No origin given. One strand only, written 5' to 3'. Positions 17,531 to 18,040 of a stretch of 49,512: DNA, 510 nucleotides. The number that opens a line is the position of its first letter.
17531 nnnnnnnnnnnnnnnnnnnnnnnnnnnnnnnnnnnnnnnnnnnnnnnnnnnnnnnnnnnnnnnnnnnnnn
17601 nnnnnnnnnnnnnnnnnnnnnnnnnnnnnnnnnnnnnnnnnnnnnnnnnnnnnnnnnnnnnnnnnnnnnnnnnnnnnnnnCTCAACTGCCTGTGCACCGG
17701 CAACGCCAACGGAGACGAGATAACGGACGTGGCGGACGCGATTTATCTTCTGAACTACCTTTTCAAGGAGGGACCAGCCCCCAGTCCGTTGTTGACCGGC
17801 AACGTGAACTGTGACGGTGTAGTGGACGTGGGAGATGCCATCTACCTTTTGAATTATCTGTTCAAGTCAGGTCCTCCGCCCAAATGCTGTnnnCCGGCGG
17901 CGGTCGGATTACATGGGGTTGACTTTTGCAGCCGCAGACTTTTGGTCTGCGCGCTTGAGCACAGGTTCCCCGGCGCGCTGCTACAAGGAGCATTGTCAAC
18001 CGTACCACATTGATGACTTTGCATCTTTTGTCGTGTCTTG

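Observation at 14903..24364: Dockerin island with non-cellulolytic cargo: a propeller adhesin, an M6 metalloprotease and a Cys-rich enzyme-like protein share one C-terminal docking module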

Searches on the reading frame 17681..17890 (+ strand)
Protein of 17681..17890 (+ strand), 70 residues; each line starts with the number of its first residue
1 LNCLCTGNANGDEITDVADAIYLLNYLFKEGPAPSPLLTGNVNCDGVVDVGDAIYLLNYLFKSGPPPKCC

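Call 12: search_protein_families(library=pfam, proteins=[window:17681-17890:+], max_evalue=1)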
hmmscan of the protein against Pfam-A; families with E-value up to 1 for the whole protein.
window:17681-17890:+ (70 aa): 1 family
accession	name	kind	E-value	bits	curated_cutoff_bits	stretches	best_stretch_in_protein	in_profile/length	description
PF00404.24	Dockerin_1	-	2.1e-05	25.1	22.9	2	10-60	5-56/57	Dockerin type I domain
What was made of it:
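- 14903..17893 (+): 996-aa secreted protein: signal peptide, N-terminal beta-propeller, Big_5 Ig-like domain, about 10 FG-GAP/VCBS repeats, C-terminal dockerin (17699-17890) ending in ...PPPKCC. The dockerin alone scores 25.1 bits against a gathering score of 22.9 (call 12).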

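Call 19: find_related_loci(query=A1, collection=genome_contigs, flank=10000)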
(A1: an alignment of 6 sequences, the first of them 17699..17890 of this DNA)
Query A1 (64 aa) in genome_contigs; peptide patterns used: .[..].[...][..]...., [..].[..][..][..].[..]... (x = any residue, [..] = any of these).
194 stretches matched a pattern; 167 encode a relative of the query (tblastn E <= 1e-3); the best 80 are kept; 76 distinct loci.
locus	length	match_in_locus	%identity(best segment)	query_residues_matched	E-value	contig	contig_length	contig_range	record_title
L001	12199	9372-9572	92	1-64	3e-36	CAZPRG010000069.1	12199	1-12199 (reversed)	MAG TPA_asm: uncultured Ignavibacteria bacterium isolate binchicken_co81_452 genome assembly, contig: NODE_8174_length_1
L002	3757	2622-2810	71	1-63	4e-27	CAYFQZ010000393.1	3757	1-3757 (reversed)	MAG TPA_asm: uncultured Ignavibacteria bacterium isolate ERP108616_co1_151 genome assembly, contig: k119_965876, whole g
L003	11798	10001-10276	68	1-63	4e-27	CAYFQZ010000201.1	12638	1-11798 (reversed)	MAG TPA_asm: uncultured Ignavibacteria bacterium isolate ERP108616_co1_151 genome assembly, contig: k119_1767486, whole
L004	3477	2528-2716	70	1-63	1e-26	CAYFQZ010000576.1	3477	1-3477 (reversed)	MAG TPA_asm: uncultured Ignavibacteria bacterium isolate ERP108616_co1_151 genome assembly, contig: k119_99213, whole ge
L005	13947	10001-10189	65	1-63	1e-26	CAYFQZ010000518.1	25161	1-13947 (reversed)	MAG TPA_asm: uncultured Ignavibacteria bacterium isolate ERP108616_co1_151 genome assembly, contig: k119_1913796, whole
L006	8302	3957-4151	67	1-63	3e-26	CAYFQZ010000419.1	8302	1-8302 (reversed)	MAG TPA_asm: uncultured Ignavibacteria bacterium isolate ERP108616_co1_151 genome assembly, contig: k119_1708572, whole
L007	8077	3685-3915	70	1-63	3e-26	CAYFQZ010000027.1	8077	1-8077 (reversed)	MAG TPA_asm: uncultured Ignavibacteria bacterium isolate ERP108616_co1_151 genome assembly, contig: k119_35867, whole ge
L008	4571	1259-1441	69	1-61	5e-26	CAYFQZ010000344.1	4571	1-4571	MAG TPA_asm: uncultured Ignavibacteria bacterium isolate ERP108616_co1_151 genome assembly, contig: k119_1265421, whole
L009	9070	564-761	70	1-63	8e-26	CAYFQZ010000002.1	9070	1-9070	MAG TPA_asm: uncultured Ignavibacteria bacterium isolate ERP108616_co1_151 genome assembly, contig: k119_676192, whole g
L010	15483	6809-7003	69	1-61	2e-25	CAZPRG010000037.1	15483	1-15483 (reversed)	MAG TPA_asm: uncultured Ignavibacteria bacterium isolate binchicken_co81_452 genome assembly, contig: NODE_5627_length_1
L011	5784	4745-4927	72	1-61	1e-25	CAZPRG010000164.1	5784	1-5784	MAG TPA_asm: uncultured Ignavibacteria bacterium isolate binchicken_co81_452 genome assembly, contig: NODE_25883_length_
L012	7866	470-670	67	1-64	3e-25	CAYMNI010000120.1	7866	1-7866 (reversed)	MAG TPA_asm: uncultured Ignavibacteria bacterium isolate SRP214966_co2_447 genome assembly, contig: NODE_17220_length_78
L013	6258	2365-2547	69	1-61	4e-25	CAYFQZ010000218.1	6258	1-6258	MAG TPA_asm: uncultured Ignavibacteria bacterium isolate ERP108616_co1_151 genome assembly, contig: k119_653743, whole g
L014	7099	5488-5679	66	1-61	5e-25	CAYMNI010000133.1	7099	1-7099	MAG TPA_asm: uncultured Ignavibacteria bacterium isolate SRP214966_co2_447 genome assembly, contig: NODE_20084_length_70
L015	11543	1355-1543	67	1-63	1e-24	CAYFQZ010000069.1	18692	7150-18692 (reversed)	MAG TPA_asm: uncultured Ignavibacteria bacterium isolate ERP108616_co1_151 genome assembly, contig: k119_510185, whole g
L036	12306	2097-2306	61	1-61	6e-23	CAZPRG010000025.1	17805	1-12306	MAG TPA_asm: uncultured Ignavibacteria bacterium isolate binchicken_co81_452 genome assembly, contig: NODE_4508_length_1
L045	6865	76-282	60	1-63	2e-22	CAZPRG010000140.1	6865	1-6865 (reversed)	MAG TPA_asm: uncultured Ignavibacteria bacterium isolate binchicken_co81_452 genome assembly, contig: NODE_19916_length_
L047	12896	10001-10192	59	1-61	2e-22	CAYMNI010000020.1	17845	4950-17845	MAG TPA_asm: uncultured Ignavibacteria bacterium isolate SRP214966_co2_447 genome assembly, contig: NODE_4668_length_178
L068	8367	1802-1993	50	1-64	7e-20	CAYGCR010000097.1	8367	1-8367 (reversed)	MAG TPA_asm: uncultured Ignavibacteria bacterium isolate ERP108616_co2_224 genome assembly, contig: NODE_16752_length_83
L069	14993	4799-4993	54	1-63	6e-21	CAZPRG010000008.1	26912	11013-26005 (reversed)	MAG TPA_asm: uncultured Ignavibacteria bacterium isolate binchicken_co81_452 genome assembly, contig: NODE_2194_length_2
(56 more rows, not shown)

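Call 27: search_protein_representatives(alignment_id=A1)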
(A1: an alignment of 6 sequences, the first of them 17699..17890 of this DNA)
Query: 6 sequences, 63 profile positions. Proteins with E-value up to 0.001 (for the whole library): 35994; up to 1e-10: 11249; up to 1e-30: 101. The best 150 are listed.
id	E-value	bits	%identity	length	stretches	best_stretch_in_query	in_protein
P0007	7.3e-116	394.0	-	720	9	1-63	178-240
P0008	5.7e-102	349.5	-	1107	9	1-54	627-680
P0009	9.4e-100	342.4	-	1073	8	1-49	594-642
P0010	4.8e-98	337.0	-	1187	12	1-63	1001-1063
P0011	1.5e-84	293.7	-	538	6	1-61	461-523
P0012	9.0e-81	281.7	-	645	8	1-61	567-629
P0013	3.9e-78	273.2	-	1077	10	2-60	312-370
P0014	2.5e-77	270.6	-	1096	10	1-56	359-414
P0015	1.1e-75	265.4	-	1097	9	1-53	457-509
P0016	5.1e-70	247.2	-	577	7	1-61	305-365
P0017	8.9e-68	240.0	-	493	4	1-61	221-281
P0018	8.9e-66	233.6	-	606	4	1-61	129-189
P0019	3.7e-63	225.2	-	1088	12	1-51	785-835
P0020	2.3e-60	216.3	-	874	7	1-62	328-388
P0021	1.2e-58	210.8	-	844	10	1-50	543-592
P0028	2.0e-44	165.2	-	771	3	1-59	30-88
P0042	2.6e-39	148.8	-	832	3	1-61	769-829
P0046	1.6e-38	146.3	-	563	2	1-62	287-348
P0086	1.8e-32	126.9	-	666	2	1-62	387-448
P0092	1.2e-31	124.3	-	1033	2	1-61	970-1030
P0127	1.2e-29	117.9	-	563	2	1-62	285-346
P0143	7.7e-29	115.3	-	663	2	1-61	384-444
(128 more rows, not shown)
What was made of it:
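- The profile finds 11,249 clusters at E 1e-10 or better in 1.84 billion proteins (call 27).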

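Call 39: search_solved_structures(query=A1, max_evalue=1, show_alignments=3)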
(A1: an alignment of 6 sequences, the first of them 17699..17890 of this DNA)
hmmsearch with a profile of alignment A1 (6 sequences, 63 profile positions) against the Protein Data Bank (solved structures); distinct sequences matched with E-value up to 1: 31.
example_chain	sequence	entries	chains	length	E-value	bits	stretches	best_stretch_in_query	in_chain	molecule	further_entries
3ul4_B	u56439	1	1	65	3.1e-06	30.1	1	1-54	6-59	Cellulosome enzyme, dockerin type I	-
4dh2_B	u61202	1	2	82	1.4e-05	27.9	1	1-55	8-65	Dockerin type 1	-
2y3n_B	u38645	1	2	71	2.5e-05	27.2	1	1-56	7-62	CELLULOSOMAL FAMILY-48 PROCESSIVE GLYCOSIDE HYDROLASE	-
5m2s_B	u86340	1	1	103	0.0001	25.2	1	32-52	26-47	Doc8: Type I dockerin repeat domain from family 9 glycoside hydrolase WP_009982745[Ruminoc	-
5nrk_B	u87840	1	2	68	0.00012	25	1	1-48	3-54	DocCel5: Type I dockerin repeat domain from A. cellulolyticus family 5 endoglucanase WP_01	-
5lxv_B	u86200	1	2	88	0.00032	23.6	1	1-55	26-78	Carbohydrate-binding protein WP_009985128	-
5nrm_B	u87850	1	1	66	0.00039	23.4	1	1-53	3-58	DocCel5: Type I dockerin repeat domain from A. cellulolyticus family 5 endoglucanase WP_01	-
5m2o_B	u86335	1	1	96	0.0014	21.6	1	34-51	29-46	Group I Dockerin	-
2mte_A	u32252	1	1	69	0.0043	20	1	34-58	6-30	Cellulose 1,4-beta-cellobiosidase (reducing end) CelS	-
1daq_A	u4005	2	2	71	0.0044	20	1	34-58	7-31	ENDOGLUCANASE SS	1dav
9qfa_A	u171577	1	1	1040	0.0074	19.3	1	2-54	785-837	Ruminococcus bromii Amy12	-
4fl4_A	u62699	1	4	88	0.018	18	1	1-56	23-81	Glycoside hydrolase family 9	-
8ajy_B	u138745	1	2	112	0.026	17.5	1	1-53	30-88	Dockerin from ScaH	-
9gvb_B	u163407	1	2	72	0.027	17.5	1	30-56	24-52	Group 2 dockerin from R. flavefaciens FD-1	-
4uyq_B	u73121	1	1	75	0.043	16.8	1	1-54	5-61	Cellulosomal scaffoldin adaptor protein B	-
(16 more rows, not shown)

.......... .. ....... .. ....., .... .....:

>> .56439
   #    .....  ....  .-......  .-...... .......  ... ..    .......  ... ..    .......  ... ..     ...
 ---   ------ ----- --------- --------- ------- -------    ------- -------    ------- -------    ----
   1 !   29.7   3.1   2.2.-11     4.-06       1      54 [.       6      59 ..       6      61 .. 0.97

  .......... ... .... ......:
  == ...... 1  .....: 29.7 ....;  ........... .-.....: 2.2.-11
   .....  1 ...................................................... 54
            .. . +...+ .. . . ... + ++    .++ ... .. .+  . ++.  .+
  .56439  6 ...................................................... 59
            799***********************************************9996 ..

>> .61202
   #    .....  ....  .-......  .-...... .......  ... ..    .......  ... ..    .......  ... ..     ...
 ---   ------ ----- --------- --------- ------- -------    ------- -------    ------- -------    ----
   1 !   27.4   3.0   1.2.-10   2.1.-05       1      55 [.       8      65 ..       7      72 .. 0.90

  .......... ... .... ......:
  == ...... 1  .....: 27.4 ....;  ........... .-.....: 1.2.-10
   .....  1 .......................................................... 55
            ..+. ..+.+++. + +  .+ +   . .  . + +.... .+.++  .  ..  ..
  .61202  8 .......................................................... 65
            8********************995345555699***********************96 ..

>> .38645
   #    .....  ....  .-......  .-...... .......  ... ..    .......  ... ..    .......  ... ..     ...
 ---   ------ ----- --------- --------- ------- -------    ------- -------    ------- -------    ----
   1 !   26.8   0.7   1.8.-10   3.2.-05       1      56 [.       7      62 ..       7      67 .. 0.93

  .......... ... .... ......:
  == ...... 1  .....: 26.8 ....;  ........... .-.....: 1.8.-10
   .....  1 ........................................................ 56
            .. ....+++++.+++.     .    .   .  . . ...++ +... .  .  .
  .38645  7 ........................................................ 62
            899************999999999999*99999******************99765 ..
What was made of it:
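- Profile A1 hits solved type I dockerins 3UL4_B (3e-6), 4DH2_B and 2Y3N_B (call 39).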

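Call 53: search_protein_families(library=pfam, alignment_id=A5, max_evalue=0.0001)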
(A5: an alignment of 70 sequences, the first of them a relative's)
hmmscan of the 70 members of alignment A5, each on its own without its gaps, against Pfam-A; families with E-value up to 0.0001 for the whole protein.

A. member 1, L041:3872-7630:+ (1253 aa): 3 families
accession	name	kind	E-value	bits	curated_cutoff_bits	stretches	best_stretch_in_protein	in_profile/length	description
PF01364.23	Peptidase_C25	-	1.7e-36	126.7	23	1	240-590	1-349/374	Peptidase family C25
PF00404.24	Dockerin_1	-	9e-07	29.4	22.9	1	1190-1244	1-56/57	Dockerin type I domain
PF08126.16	Propeptide_C25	-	1.3e-05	24.9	22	1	55-196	45-177/205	Propeptide_C25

B. families by the number of members that match (of 70 scanned): 50 families (the first 25 are shown)
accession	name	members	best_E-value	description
PF00404.24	Dockerin_1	56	3.3e-11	Dockerin type I domain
PF01364.23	Peptidase_C25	9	1.2e-69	Peptidase family C25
PF08126.16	Propeptide_C25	7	2.4e-26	Propeptide_C25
PF13517.12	FG-GAP_3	6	3e-70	FG-GAP-like repeat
PF00112.29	Peptidase_C1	6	4.3e-52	Papain family cysteine protease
PF01839.29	FG-GAP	6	1.6e-32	FG-GAP repeat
PF00082.27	Peptidase_S8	3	3.9e-49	Subtilase family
PF04389.22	Peptidase_M28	3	5.5e-37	Peptidase family M28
PF18560.7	Lectin_like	3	2.8e-29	Lectin like domain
PF14870.12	PSII_BNR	3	9.2e-28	Photosynthesis system II assembly factor YCF48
PF13570.13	Beta-prop_ACSF4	3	1.5e-22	Beta-alanine-activating enzyme, beta-propeller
PF13205.12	Big_5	3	5.4e-18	Bacterial Ig-like domain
PF25292.1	Beta-prop_CGLA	3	6.7e-11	Lambda-carrageenase beta-propeller domain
PF01551.29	Peptidase_M23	3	7.3e-10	Peptidase family M23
PF13620.12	CarboxypepD_reg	3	8.3e-09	Carboxypeptidase regulatory-like domain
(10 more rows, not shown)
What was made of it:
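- On Type I dockerin (Pfam PF00404 Dockerin_1): Of 70 sister-MAG proteins, 56 match at E 1e-4 or better (call 53).
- On Cellulosome in the strict sense: In sister MAGs GH116 appears in 2 of 70 proteins, and eight peptidase families account for 31 matches (call 53).
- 70 sister-MAG dockerin proteins: C25 in 9, C1 in 6, S8 in 3, M28 in 3, M23 in 3, M20 in 3, M6 in 2, M1 in 2, GH116 in 2 (call 53).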

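Call 55: search_protein_families(library=pfam, proteins=[L036:1842-3095:+], max_evalue=1)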
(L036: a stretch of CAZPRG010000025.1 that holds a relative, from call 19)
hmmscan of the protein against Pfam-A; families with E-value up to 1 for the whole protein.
L036:1842-3095:+ (418 aa): 5 families
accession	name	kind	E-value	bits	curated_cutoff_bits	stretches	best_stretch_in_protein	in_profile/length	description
PF13860.13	FlgD_ig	-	8.6e-09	35.7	27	1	343-406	12-76/79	FlgD Ig-like domain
PF18962.6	Por_Secre_tail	-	2.2e-05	25.1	27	1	335-414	2-73/75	Secretion system C-terminal sorting domain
PF00404.24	Dockerin_1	-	4e-05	24.2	22.9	1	93-146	2-56/57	Dockerin type I domain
PF13585.12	CHU_C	-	0.00011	22.7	27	1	354-405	28-72/86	CHU_C Type IX secretion signal domain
PF17121.11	zf-C3HC4_5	-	0.013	15.8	27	0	111-124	35-48/51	Zinc finger, C3HC4 type (RING finger)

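Call 69: search_protein_families(library=pfam, proteins=[L047:5492-10957:+], max_evalue=0.1)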
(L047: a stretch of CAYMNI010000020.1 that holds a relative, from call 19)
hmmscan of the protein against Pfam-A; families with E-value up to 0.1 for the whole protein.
L047:5492-10957:+ (1822 aa): 8 families
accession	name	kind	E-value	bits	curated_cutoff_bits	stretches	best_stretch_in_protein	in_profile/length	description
PF13517.12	FG-GAP_3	-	1.7e-116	381.3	26.9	14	834-894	1-60/61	FG-GAP-like repeat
PF07593.17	UnbV_ASPIC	-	8.3e-36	122.2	23.4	2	980-1045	1-66/68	ASPIC and UnbV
PF01839.29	FG-GAP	-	6.6e-20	71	22.1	5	929-950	4-25/37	FG-GAP repeat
PF00404.24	Dockerin_1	-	1.8e-09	38.1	22.9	1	1507-1560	2-56/57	Dockerin type I domain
PF13860.13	FlgD_ig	-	5.4e-09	36.3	27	1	1747-1810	12-76/79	FlgD Ig-like domain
PF13585.12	CHU_C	-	1.9e-05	25.1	27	1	1756-1811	26-74/86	CHU_C Type IX secretion signal domain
PF18962.6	Por_Secre_tail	-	2.3e-05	25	27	1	1739-1819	2-74/75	Secretion system C-terminal sorting domain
PF02924.19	HDPD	-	0.096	13.3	29.1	0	1768-1812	40-75/116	Bacteriophage lambda head decoration protein D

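Call 70: search_protein_families(library=ncbifam, proteins=[L036:1842-3095:+], max_evalue=0.01)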
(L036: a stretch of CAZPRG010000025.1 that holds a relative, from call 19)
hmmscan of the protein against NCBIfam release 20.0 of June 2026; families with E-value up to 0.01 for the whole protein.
L036:1842-3095:+ (418 aa): 6 families
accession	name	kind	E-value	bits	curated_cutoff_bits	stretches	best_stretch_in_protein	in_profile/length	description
TIGR04183.1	Por_Secre_tail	domain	1.9e-08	34.2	23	1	335-415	2-70/72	T9SS type A sorting domain-containing protein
NF033707.1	T9SS_sortase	equivalog_domain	2.4e-08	32.1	420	1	332-405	999-1077/1095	type IX secretion system sortase PorU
NF005176.1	PRK06655.1-1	equivalog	5.5e-05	23.2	230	1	354-406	98-150/197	flagellar hook assembly protein FlgD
NF052323.1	T9SSA_dep_M6i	equivalog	6.3e-05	21.1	600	1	333-407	959-1028/1043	T9SS-dependent M6-like inactivated metalloprotease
NF058579.1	CPR_pilus_PamT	equivalog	0.0023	17.4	240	1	12-86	7-81/241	CPR-type pilus protein PamT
NF052228.1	T9SS_PorZ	equivalog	0.0047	15.4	260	1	334-407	675-744/757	type IX secretion system anionic LPS delivery protein PorZ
